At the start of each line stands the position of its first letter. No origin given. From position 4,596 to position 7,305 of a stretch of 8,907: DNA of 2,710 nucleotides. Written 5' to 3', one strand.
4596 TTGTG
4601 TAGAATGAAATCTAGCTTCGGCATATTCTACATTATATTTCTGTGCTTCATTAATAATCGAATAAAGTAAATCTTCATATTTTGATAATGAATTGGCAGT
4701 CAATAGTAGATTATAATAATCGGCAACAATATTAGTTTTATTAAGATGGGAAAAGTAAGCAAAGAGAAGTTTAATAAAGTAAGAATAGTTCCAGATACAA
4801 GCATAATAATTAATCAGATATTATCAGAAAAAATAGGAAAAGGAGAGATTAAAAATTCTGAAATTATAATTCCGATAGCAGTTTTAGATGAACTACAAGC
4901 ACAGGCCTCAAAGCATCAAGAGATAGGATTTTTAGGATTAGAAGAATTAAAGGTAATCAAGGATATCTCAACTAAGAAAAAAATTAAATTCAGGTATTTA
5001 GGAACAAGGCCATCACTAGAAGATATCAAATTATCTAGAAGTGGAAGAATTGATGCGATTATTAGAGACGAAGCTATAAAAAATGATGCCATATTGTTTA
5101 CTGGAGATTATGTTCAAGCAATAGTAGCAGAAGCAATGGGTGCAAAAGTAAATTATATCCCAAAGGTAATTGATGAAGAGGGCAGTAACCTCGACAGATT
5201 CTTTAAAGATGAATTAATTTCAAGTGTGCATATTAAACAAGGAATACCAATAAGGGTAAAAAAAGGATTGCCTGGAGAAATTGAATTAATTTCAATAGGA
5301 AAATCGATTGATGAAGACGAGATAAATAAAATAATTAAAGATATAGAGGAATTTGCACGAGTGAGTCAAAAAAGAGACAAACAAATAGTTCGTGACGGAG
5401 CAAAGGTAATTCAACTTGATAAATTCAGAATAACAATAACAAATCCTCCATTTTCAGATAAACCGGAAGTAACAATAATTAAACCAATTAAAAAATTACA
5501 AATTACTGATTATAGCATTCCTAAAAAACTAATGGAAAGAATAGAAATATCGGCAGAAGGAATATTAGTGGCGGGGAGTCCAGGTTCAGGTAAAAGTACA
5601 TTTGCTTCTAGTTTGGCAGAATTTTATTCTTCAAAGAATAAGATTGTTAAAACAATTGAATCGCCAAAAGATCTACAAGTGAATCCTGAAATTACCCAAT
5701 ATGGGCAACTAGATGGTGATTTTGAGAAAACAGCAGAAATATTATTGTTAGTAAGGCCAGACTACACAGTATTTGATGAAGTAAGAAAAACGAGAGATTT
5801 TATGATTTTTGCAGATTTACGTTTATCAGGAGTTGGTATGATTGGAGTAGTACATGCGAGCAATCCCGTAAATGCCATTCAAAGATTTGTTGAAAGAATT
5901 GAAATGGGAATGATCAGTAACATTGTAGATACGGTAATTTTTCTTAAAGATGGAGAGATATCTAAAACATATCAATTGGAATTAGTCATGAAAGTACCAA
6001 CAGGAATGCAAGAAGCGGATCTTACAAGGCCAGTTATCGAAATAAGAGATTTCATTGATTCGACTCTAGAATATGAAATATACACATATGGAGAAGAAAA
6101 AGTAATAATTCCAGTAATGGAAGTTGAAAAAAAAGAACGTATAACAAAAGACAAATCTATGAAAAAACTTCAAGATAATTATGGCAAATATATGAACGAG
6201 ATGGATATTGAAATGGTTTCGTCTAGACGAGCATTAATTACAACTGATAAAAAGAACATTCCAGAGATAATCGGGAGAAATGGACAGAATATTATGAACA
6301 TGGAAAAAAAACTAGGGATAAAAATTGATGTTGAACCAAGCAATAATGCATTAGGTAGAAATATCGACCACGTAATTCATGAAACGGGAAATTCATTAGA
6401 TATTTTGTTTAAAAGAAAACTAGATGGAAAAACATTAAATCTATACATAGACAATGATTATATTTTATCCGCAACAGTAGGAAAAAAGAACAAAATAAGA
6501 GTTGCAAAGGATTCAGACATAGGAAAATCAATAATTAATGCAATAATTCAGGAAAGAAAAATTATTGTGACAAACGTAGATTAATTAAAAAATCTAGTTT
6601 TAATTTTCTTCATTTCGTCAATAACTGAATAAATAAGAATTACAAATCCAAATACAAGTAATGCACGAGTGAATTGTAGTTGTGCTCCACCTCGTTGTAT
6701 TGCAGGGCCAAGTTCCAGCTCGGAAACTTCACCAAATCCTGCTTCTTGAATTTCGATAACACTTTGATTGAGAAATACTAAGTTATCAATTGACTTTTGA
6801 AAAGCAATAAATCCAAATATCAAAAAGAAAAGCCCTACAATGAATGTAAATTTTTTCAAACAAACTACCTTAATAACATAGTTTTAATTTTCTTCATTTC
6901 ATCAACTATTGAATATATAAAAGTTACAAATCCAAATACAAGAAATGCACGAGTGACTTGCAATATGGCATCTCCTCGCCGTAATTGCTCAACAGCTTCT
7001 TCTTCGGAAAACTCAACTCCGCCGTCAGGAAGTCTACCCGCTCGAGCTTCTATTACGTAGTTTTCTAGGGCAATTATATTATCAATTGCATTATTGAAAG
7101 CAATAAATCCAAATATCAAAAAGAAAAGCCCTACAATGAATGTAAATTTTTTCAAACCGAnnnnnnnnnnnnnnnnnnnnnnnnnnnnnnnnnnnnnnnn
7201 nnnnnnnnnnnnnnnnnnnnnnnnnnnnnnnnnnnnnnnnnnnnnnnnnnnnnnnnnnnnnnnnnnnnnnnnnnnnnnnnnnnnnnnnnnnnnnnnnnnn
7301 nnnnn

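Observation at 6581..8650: Five-gene operon-like cluster: three paralogous wHTH proteins plus two paralogous 2-TM miniproteins, with no recognisable characterised family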

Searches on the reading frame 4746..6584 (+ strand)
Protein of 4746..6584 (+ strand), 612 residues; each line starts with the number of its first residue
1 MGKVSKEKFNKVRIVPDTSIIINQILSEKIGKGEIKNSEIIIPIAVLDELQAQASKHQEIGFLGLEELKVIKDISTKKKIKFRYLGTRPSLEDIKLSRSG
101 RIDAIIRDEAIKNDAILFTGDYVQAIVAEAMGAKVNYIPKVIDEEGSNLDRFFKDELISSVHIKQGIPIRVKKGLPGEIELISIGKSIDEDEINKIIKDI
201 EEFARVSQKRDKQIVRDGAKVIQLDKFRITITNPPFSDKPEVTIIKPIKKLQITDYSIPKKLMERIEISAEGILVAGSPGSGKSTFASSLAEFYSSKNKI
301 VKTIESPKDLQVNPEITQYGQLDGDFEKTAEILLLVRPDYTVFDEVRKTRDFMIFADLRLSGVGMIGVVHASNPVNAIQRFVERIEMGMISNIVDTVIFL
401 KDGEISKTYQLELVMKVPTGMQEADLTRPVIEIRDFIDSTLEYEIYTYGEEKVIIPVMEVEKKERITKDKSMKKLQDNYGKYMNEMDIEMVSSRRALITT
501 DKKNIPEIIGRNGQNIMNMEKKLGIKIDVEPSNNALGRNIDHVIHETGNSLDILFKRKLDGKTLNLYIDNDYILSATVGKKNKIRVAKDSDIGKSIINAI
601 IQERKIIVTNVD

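Call 3: search_protein_families(library=pfam, proteins=[window:4746-6584:+], max_evalue=1)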
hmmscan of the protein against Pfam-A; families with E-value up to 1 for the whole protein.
window:4746-6584:+ (612 aa): 25 families
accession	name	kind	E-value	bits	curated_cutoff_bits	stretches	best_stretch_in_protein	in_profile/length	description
PF00437.27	T2SSE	-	2.3e-08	33.5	24.9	1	260-398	132-273/370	Type II/IV secretion system protein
PF00013.35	KH_1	-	3e-05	24.1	21.5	1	501-534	7-41/66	KH domain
PF01850.27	PIN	-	5.6e-05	24.2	23.6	1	14-128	1-118/120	PIN domain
PF13638.12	PIN_4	-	8.9e-05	23.2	21.9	1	14-93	1-81/132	PIN domain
PF20720.3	nSTAND3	-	0.00056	20.1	27.2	1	273-311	20-58/155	Novel STAND NTPase 3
PF13238.12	AAA_18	-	0.0053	17.6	29.4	1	273-292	1-20/128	AAA domain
PF03029.23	ATP_bind_1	-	0.0071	16.6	27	1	275-304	1-30/240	Conserved hypothetical ATP binding protein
PF13555.12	AAA_29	-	0.0093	16.1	27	1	264-286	15-38/61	P-loop containing region of AAA domain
PF13481.12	AAA_25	-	0.01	15.9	27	1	259-298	22-61/195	AAA domain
PF07728.20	AAA_5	-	0.011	16.2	22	1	273-348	2-77/139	AAA domain (dynein-related subfamily)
PF13173.12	AAA_14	-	0.011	16.2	27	1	273-353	5-78/129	AAA domain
PF08433.16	KTI12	-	0.018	15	22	1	273-305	4-36/271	Chromatin associated protein KTI12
PF13191.12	AAA_16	-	0.022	15.7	32.6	1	262-297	15-51/167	AAA ATPase domain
PF06414.18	Zeta_toxin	-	0.024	14.5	22.3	1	273-296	19-42/199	Zeta toxin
PF13401.12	AAA_22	-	0.044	14.6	27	1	273-305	8-40/130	AAA domain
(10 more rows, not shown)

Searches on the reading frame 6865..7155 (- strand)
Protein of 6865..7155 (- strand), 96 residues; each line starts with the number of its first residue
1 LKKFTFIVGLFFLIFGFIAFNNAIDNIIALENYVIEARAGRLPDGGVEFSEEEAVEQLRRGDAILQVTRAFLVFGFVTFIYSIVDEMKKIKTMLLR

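Call 3: search_protein_families(library=pfam, proteins=[window:6865-7155:-], max_evalue=1)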
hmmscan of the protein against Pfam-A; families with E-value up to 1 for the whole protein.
window:6865-7155:- (96 aa): 3 families
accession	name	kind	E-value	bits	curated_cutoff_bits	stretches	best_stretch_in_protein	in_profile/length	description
PF13038.11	DUF3899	-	0.038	14.8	23.4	0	62-84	63-85/88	Domain of unknown function (DUF3899)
PF04505.17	CD225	-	0.048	14.2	27.1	0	69-83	15-29/68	Interferon-induced transmembrane protein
PF14007.11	YtpI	-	0.44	11.4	29.4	1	3-26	56-79/87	YtpI-like protein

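Call 4: search_protein_families(library=ncbifam, proteins=[window:6865-7155:-], max_evalue=1)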
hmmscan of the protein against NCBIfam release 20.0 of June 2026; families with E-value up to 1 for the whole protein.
window:6865-7155:- (96 aa): 2 families
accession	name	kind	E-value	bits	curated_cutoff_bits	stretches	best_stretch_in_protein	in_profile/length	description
NF047370.1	toxin_TsaT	equivalog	0.0062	16.9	80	1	62-84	36-58/60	type II toxin-antitoxin system toxin TsaT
TIGR01218.1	Gpos_tandem_5TM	subfamily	0.18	11.5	35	0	48-86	47-84/208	tandem five-TM protein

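Call 12: find_homologous_proteins(query=window:6865-7155:-)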
Query window:6865-7155:- (96 aa): 19 proteins with E <= 0.001 among 25 candidates.
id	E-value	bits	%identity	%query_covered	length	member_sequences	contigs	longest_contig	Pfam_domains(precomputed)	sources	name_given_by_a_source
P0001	5.0e-51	188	100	96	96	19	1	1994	-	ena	-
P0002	2.6e-49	183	91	100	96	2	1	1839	-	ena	-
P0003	3.0e-47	176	90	98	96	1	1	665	-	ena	-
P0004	8.6e-45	168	91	93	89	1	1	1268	-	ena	-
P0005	1.4e-42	161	84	96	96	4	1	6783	-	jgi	-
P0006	6.6e-41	156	79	100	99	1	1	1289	-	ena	-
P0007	5.8e-40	153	78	98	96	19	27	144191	-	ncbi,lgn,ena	-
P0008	1.9e-39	151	80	96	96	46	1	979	-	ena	-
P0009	9.7e-39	149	80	96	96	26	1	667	-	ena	-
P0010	1.6e-36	142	73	98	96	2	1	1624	-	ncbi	-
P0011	1.3e-32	130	84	82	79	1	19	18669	-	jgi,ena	-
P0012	1.9e-32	129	82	82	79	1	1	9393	-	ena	-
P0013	4.1e-29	118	79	78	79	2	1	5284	-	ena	-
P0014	5.6e-28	115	59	98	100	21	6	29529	-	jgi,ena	-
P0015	1.6e-25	107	62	98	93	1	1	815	-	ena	-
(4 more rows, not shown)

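Call 63: search_protein_families(library=phrogs, proteins=[window:6865-7155:-], max_evalue=0.1)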
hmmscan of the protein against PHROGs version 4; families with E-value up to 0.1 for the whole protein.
window:6865-7155:- (96 aa): 0 families

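Call 64: search_protein_families(library=padloc, proteins=[window:6865-7155:-], max_evalue=0.1)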
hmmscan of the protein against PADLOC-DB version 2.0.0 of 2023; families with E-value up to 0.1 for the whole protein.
window:6865-7155:- (96 aa): 0 families
